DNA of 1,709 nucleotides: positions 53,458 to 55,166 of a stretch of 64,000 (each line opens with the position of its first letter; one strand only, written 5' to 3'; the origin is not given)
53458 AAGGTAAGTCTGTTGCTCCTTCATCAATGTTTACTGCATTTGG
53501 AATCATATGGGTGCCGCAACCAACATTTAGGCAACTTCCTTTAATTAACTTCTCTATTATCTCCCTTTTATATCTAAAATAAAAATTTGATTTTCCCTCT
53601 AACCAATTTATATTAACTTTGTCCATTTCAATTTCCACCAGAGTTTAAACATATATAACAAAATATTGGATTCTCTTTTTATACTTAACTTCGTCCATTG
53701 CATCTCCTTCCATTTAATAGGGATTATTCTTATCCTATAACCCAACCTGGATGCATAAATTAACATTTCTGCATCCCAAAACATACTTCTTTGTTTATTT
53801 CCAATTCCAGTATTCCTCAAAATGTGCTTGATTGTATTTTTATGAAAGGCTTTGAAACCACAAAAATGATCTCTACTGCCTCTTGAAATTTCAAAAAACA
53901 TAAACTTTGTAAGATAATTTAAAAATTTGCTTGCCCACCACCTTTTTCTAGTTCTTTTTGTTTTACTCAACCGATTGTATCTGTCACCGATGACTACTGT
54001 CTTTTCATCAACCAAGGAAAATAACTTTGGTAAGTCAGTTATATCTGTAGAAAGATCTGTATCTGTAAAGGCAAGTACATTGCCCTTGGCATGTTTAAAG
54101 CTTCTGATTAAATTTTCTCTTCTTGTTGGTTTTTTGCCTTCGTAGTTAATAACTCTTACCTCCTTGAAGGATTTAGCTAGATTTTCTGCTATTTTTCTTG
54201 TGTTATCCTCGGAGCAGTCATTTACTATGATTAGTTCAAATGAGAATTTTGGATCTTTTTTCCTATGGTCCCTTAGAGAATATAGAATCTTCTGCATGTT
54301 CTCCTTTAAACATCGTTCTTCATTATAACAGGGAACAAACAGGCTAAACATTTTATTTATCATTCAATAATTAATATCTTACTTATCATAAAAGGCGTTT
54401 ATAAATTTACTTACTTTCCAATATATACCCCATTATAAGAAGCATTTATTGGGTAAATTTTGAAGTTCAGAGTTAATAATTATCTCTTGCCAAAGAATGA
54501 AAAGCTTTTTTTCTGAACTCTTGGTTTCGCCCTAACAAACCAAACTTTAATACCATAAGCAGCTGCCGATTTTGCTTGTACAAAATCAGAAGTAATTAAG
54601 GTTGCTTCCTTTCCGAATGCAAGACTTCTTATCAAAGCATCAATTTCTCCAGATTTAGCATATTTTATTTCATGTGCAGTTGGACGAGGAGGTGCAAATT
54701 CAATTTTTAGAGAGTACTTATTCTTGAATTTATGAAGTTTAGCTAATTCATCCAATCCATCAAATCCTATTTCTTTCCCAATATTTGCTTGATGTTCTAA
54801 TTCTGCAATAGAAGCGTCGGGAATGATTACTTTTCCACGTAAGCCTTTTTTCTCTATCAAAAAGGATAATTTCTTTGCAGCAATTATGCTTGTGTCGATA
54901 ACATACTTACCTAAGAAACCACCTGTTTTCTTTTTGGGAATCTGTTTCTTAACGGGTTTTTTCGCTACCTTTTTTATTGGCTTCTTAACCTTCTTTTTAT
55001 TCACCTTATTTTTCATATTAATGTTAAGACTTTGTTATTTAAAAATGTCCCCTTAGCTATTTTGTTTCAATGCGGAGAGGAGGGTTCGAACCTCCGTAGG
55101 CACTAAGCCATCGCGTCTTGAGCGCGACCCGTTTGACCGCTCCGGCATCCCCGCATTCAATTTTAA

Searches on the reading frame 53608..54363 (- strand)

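Call 8: search_protein_families(library=pfam, proteins=[window:53608-54363:-], max_evalue=0.001)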
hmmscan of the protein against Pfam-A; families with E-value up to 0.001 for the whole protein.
window:53608-54363:- (251 aa): 3 families
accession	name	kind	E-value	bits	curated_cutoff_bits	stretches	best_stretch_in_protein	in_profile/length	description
PF00535.33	Glycos_transf_2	-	1.7e-24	87.1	23.3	1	7-177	1-163/168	Glycosyl transferase family 2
PF13641.12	Glyco_tranf_2_3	-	2.5e-06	28.1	27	1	6-211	3-201/230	Glycosyltransferase like family 2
PF10111.15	Glyco_tranf_2_2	-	0.00087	19.3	27.3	0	28-121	17-109/276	Glycosyltransferase like family 2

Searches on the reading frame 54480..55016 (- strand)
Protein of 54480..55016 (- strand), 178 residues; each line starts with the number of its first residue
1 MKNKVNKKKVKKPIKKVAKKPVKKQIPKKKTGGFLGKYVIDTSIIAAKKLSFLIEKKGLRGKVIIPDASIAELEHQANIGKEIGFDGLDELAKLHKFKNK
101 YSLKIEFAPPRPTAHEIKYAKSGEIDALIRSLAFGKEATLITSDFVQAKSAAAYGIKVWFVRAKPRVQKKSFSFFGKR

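Call 8: search_protein_families(library=pfam, proteins=[window:54480-55016:-], max_evalue=0.001)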
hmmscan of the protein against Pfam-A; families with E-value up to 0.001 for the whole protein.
window:54480-55016:- (178 aa): 1 family
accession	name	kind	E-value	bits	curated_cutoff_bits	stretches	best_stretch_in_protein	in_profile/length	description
PF01850.27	PIN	-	2.3e-07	31.9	23.6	1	38-147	1-114/120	PIN domain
